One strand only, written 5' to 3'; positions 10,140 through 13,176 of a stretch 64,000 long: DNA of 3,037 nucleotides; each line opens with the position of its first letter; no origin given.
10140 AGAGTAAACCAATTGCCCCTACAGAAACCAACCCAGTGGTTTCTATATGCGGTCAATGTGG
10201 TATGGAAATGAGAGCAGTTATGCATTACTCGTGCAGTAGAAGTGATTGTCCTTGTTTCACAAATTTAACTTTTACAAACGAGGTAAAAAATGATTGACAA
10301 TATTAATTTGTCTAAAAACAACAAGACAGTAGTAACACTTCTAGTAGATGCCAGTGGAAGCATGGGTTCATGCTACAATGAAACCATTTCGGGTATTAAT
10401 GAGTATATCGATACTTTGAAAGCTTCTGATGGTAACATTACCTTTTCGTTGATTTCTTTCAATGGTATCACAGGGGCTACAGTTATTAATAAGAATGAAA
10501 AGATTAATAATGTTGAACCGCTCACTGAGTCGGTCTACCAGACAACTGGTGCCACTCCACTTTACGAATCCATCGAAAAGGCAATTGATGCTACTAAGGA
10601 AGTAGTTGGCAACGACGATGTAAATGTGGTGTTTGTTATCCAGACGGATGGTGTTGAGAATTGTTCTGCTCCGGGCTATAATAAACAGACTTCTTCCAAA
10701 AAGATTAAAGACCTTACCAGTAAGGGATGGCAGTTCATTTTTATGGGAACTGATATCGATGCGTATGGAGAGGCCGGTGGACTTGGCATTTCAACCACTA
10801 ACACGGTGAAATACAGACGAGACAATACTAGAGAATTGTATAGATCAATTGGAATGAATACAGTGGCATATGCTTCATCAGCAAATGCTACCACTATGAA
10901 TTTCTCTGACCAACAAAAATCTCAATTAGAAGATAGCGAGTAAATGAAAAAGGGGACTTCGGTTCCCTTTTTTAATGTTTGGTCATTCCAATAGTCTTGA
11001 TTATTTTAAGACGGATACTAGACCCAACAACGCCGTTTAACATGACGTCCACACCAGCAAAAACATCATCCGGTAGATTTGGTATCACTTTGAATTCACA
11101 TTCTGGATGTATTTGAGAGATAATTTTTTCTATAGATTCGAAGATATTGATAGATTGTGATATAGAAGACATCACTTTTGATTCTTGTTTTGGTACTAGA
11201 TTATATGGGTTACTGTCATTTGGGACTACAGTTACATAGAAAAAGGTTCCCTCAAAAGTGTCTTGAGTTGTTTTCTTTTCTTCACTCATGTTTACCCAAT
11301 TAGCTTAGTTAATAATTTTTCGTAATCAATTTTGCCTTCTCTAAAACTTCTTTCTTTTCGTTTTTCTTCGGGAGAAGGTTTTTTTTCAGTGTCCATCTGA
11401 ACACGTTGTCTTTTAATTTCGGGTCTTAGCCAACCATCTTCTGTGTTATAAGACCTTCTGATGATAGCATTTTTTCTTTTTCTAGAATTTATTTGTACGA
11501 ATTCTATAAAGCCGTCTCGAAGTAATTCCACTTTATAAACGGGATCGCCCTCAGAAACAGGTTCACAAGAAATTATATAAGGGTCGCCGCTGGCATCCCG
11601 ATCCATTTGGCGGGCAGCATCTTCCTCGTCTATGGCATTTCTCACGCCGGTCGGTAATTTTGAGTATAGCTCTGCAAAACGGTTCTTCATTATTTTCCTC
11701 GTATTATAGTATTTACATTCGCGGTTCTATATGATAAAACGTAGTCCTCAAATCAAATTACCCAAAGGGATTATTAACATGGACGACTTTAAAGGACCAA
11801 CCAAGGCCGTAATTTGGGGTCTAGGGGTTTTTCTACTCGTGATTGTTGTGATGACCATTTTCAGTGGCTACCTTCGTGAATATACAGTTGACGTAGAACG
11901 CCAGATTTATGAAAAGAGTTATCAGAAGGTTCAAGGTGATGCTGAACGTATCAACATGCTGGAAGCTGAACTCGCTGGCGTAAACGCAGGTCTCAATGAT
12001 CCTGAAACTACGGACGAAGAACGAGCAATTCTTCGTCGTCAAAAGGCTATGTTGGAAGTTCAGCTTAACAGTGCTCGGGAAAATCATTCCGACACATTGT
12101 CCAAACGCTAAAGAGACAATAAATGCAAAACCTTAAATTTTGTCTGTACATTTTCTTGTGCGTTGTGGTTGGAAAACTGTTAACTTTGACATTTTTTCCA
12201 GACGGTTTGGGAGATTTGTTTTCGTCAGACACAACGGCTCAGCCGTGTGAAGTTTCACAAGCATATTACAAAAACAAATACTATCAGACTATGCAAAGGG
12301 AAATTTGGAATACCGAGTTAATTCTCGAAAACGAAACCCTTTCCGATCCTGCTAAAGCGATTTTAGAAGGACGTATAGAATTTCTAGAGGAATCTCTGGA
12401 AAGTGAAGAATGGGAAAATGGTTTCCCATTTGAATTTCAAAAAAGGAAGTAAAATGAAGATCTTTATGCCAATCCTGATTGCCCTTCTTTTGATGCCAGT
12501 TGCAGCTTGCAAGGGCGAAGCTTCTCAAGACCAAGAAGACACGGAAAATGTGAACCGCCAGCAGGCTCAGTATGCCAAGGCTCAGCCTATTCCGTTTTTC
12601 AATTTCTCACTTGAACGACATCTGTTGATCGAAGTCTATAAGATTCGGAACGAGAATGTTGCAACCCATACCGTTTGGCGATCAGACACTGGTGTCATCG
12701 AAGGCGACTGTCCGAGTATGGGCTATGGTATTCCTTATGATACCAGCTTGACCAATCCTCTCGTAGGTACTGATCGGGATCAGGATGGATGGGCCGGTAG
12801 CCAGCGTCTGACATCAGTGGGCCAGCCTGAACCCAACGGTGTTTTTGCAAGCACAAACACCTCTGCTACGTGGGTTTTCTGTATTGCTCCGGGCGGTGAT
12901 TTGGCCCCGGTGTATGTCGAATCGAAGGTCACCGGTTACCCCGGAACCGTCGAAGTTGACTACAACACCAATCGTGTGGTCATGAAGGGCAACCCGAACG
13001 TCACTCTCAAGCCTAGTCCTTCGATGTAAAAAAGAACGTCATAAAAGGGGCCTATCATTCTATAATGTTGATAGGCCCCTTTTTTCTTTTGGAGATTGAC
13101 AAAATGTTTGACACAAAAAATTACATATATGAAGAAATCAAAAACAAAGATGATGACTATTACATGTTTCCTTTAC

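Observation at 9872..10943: Translationally coupled pair of an HTH plus Cys4 zinc-ribbon protein and a vWA protein with complete MIDAS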

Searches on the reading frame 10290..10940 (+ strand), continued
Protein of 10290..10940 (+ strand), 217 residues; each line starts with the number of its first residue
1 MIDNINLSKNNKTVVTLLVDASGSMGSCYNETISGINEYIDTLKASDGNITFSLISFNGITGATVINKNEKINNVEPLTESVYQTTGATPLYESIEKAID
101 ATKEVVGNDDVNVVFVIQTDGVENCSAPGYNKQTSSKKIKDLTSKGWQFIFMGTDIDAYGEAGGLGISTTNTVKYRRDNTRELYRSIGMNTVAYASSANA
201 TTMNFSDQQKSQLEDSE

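Call 70: get_annotated_region(hit=H25, flank=2500)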
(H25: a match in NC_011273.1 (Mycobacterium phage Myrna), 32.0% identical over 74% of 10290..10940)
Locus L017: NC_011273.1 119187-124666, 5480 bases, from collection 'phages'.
description: Mycobacterium phage Myrna, complete genome.
organism: Mycobacterium phage Myrna (NCBI taxid 546805)
taxonomy: Viruses; Duplodnaviria; Heunggongvirae; Uroviricota; Caudoviricetes; Ceeclamvirinae; Myrnavirus; Myrnavirus myrna
host: Mycobacterium smegmatis str. MC2 155; source: -; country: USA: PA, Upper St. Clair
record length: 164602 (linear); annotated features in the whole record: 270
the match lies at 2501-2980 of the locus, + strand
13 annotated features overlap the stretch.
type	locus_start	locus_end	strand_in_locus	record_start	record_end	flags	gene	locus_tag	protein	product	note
CDS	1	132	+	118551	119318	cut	203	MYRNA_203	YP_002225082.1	gp203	-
CDS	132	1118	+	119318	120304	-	204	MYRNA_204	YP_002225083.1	gp204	-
CDS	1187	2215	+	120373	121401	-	205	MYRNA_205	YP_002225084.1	gp205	-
CDS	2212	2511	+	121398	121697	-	206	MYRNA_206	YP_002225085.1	gp206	-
CDS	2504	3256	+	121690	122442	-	207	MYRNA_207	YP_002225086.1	gp207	-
tRNA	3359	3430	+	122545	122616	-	208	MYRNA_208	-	tRNA-Gln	-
tRNA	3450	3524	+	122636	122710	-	209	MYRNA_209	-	tRNA-Asn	-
CDS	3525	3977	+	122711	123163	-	210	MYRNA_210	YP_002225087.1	HNH endonuclease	-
CDS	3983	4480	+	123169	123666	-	211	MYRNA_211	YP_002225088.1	gp211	-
CDS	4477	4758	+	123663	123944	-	212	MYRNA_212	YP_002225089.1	gp212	-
CDS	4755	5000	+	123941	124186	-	213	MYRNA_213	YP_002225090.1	gp213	-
CDS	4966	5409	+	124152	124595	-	214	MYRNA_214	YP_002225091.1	gp214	-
CDS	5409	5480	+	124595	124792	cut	215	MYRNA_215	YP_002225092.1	gp215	-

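Call 71: get_annotated_region(hit=H27, flank=2500)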
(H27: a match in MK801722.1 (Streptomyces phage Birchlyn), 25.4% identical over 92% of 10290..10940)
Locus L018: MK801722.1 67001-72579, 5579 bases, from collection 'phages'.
description: Streptomyces phage Birchlyn, complete genome.
organism: Streptomyces phage Birchlyn (NCBI taxid 2588141)
taxonomy: Viruses; Duplodnaviria; Heunggongvirae; Uroviricota; Caudoviricetes; Stanwilliamsviridae; Boydwoodruffvirinae; Karimacvirus
host: Streptomyces griseus ATCC 10137; source: soil; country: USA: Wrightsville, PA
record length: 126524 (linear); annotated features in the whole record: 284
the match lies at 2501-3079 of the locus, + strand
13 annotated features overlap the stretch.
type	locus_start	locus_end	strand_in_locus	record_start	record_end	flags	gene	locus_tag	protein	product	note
CDS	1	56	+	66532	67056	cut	96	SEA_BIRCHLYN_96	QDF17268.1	hypothetical protein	-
CDS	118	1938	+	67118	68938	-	97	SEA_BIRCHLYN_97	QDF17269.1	terminase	-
CDS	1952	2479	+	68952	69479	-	98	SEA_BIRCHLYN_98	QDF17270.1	HNH endonuclease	-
CDS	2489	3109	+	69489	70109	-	99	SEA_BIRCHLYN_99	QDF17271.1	hypothetical protein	-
tRNA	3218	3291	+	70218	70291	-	100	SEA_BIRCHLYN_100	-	tRNA-Gly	tRNA-Gly (tcc)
tRNA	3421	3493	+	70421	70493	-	101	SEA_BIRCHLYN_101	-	tRNA-Gln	tRNA-Gln (ctg)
tRNA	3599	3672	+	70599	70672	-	102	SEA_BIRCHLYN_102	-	tRNA-Trp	tRNA-Trp (cca)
CDS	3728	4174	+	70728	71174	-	103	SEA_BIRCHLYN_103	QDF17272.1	hypothetical protein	-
CDS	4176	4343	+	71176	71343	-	104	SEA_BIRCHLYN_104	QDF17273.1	hypothetical protein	-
tRNA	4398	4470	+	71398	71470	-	105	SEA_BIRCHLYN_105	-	tRNA-Pro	tRNA-Pro (tgg)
tRNA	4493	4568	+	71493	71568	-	106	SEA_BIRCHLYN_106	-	tRNA-Pro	tRNA-Pro (tgg)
CDS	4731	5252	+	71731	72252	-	107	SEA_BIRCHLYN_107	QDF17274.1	nucleotidyltransferase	-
CDS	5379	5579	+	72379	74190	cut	108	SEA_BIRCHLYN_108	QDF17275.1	FtsK-like DNA translocase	-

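Call 72: get_annotated_region(hit=H19, flank=2500)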
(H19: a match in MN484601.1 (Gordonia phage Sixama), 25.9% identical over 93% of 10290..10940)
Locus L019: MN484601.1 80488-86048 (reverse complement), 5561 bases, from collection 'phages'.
description: Gordonia phage Sixama, complete genome.
organism: Gordonia phage Sixama (NCBI taxid 2653271)
taxonomy: Viruses; Duplodnaviria; Heunggongvirae; Uroviricota; Caudoviricetes; Sixamavirus; Sixamavirus sixama
host: Gordonia terrae 3612; source: soil; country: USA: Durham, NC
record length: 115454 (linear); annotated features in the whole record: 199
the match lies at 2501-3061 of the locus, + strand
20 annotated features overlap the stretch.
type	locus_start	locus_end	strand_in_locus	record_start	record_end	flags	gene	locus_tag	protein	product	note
tRNA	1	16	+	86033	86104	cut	145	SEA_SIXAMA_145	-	tRNA-Gln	tRNA-Gln(ttg)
tRNA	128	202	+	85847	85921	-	144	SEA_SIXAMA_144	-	tRNA-Leu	tRNA-Leu(caa)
tRNA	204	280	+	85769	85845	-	143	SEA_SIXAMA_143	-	tRNA-His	tRNA-His(gtg)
tRNA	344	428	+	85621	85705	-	141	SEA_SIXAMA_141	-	tRNA-Ser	tRNA-Ser(tga)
CDS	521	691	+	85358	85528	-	140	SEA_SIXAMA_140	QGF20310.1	hypothetical protein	-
tRNA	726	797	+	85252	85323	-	139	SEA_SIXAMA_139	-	tRNA-Cys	tRNA-Cys(gca)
CDS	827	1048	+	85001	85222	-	138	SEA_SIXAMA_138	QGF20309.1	hypothetical protein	-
tRNA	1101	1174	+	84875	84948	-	137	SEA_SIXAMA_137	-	tRNA-Lys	tRNA-Lys(ctt)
tRNA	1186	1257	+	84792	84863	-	136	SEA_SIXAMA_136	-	tRNA-Lys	tRNA-Lys(ttt)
tRNA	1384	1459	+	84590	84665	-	135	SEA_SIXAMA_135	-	tRNA-Glu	tRNA-Glu(ttc)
CDS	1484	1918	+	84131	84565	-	134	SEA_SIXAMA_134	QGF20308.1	HNH endonuclease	-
tRNA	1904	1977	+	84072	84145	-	133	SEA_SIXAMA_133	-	tRNA-Gly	tRNA-Gly(tcc)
tRNA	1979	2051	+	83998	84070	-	132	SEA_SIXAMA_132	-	tRNA-Val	tRNA-Val(tac)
tRNA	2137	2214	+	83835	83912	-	131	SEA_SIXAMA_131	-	tRNA-Thr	tRNA-Thr(tgt)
tRNA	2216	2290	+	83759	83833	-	130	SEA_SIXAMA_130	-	tRNA-Arg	tRNA-Arg(tct)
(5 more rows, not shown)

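Call 73: get_annotated_region(hit=H17, flank=2500)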
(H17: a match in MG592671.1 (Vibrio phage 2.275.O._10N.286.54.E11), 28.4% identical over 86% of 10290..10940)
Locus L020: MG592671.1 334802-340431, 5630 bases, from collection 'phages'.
description: Vibrio phage 2.275.O._10N.286.54.E11, partial genome.
organism: Vibrio phage 2.275.O._10N.286.54.E11 (NCBI taxid 1881285)
taxonomy: Viruses; Duplodnaviria; Heunggongvirae; Uroviricota; Caudoviricetes
host: Vibrio cyclitrophicus; source: iron chloride precipitation of 0.2um-filtered seawater, resuspended in oxalate solution; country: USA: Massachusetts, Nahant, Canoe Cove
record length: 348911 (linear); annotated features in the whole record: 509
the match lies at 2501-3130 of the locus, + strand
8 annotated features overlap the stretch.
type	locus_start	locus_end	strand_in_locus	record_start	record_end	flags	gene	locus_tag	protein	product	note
CDS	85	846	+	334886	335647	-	-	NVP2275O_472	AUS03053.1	queuosine biosynthesis protein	NVP2275O_472; aclame_best_match:protein:vir:5433; tara_best_match:OM-RGC.v1.010569590; ...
CDS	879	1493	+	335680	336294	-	-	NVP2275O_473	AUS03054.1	nucleophile aminohydrolase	NVP2275O_473; aclame_best_match:protein:vir:5434; tara_best_match:OM-RGC.v1.014960315; InterPro:IPR029055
CDS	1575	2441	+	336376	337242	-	-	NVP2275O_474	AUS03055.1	GTP cyclohydrolase I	NVP2275O_474; tara_best_match:OM-RGC.v1.012637756; InterPro:IPR020602; kegg:none|cog:COG0302|egg:COG0302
CDS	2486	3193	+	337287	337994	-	-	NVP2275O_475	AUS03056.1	von Willebrand factor type A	NVP2275O_475; InterPro:IPR002035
CDS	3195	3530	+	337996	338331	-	-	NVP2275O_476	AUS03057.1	winged helix-turn-helix DNA-binding domain protein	NVP2275O_476; InterPro:IPR011991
CDS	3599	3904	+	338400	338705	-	-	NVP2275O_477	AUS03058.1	hypothetical protein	NVP2275O_477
CDS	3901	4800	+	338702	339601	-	-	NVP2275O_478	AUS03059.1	hypothetical protein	NVP2275O_478; tara_best_match:OM-RGC.v1.006627691; cvp_best_match:CAMPEP_0000001182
CDS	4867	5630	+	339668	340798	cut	-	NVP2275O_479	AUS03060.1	hypothetical protein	NVP2275O_479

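Call 74: get_annotated_region(hit=H18, flank=2500)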
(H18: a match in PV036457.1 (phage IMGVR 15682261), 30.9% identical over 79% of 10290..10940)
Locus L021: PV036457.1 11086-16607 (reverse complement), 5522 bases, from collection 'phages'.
description: Phage IMGVR 15682261, complete genome.
organism: phage IMGVR 15682261 (NCBI taxid 3403688)
taxonomy: Viruses; Duplodnaviria; Heunggongvirae; Uroviricota; Caudoviricetes; Ca. Heliusvirales
host: -; source: human feces; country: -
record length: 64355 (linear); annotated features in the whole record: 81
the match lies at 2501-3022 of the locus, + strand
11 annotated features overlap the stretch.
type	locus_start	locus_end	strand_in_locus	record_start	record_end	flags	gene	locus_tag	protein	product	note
CDS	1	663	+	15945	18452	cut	-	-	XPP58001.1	hypothetical protein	-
CDS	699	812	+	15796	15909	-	-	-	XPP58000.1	hypothetical protein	-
CDS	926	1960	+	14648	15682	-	-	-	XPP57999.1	hypothetical protein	-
CDS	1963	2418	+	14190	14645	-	-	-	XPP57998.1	hypothetical protein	-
CDS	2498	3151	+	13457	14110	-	-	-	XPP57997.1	hypothetical protein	-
CDS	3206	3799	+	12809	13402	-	-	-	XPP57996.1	metal-dependent phosphohydrolase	-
CDS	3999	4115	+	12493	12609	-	-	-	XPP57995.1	hypothetical protein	-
CDS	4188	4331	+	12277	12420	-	-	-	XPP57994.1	hypothetical protein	-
CDS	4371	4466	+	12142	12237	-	-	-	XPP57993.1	hypothetical protein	-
CDS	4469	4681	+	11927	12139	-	-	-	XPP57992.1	hypothetical protein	-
CDS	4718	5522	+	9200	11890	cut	-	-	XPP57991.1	hypothetical protein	-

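Call 75: get_annotated_region(hit=H12, flank=2500)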
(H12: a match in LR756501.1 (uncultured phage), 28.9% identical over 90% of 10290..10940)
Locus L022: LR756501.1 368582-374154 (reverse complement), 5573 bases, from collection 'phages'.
description: uncultured phage genome assembly, chromosome: 1.
organism: uncultured phage (NCBI taxid 278008)
taxonomy: Viruses; environmental samples
host: -; source: metagenomic; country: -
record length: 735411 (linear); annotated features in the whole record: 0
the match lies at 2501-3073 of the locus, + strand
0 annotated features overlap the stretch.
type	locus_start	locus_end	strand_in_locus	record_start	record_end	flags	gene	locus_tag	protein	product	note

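Call 76: get_annotated_region(hit=H16, flank=2500)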
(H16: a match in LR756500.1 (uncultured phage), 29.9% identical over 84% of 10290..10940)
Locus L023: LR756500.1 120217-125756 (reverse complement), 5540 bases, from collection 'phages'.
description: uncultured phage genome assembly, chromosome: 1.
organism: uncultured phage (NCBI taxid 278008)
taxonomy: Viruses; environmental samples
host: -; source: metagenomic; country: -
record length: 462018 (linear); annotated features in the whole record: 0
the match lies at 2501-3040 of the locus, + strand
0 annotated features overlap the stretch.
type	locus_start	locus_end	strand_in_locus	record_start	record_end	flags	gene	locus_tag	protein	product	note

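Call 77: get_annotated_region(hit=H3, flank=2500)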
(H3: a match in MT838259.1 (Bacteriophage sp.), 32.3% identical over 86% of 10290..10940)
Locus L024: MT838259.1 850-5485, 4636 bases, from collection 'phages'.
description: UNVERIFIED: Bacteriophage sp. clone scaffold_7136 genomic sequence.
organism: Bacteriophage sp. (NCBI taxid 38018)
taxonomy: Viruses
host: -; source: human fecal samples; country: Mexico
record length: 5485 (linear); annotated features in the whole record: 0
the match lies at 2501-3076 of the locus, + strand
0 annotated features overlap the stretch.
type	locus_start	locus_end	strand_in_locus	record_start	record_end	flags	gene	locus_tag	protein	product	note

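Call 79: find_related_loci(query=A1, collection=viral_contigs, flank=3000)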
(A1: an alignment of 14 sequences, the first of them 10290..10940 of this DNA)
Query A1 (217 aa) in viral_contigs; peptide patterns used: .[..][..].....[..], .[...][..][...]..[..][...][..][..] (x = any residue, [..] = any of these).
332 stretches matched a pattern; 296 encode a relative of the query (tblastn E <= 1e-3); the best 80 are kept; 80 distinct loci.
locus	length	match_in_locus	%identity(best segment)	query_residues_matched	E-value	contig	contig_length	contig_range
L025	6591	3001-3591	42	13-210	1e-38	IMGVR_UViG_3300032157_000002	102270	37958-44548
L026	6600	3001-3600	38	13-210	8e-34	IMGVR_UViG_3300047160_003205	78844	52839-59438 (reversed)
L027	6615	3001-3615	37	13-215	2e-32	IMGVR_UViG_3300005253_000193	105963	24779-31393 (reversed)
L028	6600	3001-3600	35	12-215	4e-32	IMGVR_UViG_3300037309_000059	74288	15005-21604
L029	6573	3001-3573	36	5-200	4e-30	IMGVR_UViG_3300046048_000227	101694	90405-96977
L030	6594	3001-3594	33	7-208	9e-29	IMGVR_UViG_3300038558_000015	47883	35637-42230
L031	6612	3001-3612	32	13-211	2e-28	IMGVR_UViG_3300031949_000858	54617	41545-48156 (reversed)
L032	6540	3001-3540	36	17-208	4e-28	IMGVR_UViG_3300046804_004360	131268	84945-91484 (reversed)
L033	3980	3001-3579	35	8-198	2e-27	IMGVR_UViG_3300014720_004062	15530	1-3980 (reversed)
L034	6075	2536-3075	36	17-208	1e-26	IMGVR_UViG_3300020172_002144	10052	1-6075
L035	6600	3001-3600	31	9-212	1e-26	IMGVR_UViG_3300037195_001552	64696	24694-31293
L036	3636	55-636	34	10-212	7e-27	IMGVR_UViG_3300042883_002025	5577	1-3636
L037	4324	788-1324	35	17-206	2e-26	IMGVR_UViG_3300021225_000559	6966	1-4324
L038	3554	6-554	35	17-210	4e-26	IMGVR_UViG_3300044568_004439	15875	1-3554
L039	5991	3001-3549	35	17-210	5e-26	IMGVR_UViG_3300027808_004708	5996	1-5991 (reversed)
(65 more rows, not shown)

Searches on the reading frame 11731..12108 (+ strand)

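Call 3: search_protein_families(library=pfam, proteins=[window:11731-12108:+], max_evalue=0.1)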
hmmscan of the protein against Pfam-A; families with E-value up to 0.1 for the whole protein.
window:11731-12108:+ (126 aa): 6 families
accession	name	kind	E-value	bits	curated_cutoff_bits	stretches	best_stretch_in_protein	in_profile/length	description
PF24922.1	ACBP4_C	-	0.0028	18.3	31.2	1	68-115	55-102/105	Acyl-CoA-binding domain-containing protein 4-6, C-terminal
PF15615.11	TerB_C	-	0.013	16.1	26.3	1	58-125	8-69/148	TerB-C domain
PF16326.10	ABC_tran_CTD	-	0.014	16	32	1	72-115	15-60/69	ABC transporter C-terminal domain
PF12911.12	OppC_N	-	0.063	13.6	23.9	1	32-56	20-43/53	N-terminal TM domain of oligopeptide transport permease C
PF01956.21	EMC3_TMCO1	-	0.069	13.4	27.1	1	29-112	10-91/169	Integral membrane protein EMC3/TMCO1-like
PF23928.1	DUF7266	-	0.094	12.9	27.6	0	25-98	12-85/145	Family of unknown function (DUF7266)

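Call 4: search_protein_families(library=phrogs, proteins=[window:11731-12108:+], max_evalue=0.01)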
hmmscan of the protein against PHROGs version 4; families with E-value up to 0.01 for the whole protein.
window:11731-12108:+ (126 aa): 0 families

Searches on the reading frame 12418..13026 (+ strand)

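Call 61: search_protein_families(library=phrogs, proteins=[window:12418-13026:+], max_evalue=0.001)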
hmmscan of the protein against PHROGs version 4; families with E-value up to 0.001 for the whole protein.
window:12418-13026:+ (203 aa): 1 family
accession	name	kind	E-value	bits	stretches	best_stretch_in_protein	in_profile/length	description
phrog_24725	-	unknown function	4.1e-08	34.1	1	19-156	9-151/188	-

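Call 64: search_protein_families(library=pfam, proteins=[window:12418-13026:+], max_evalue=0.001)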
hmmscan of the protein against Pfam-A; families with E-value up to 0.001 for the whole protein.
window:12418-13026:+ (203 aa): 0 families
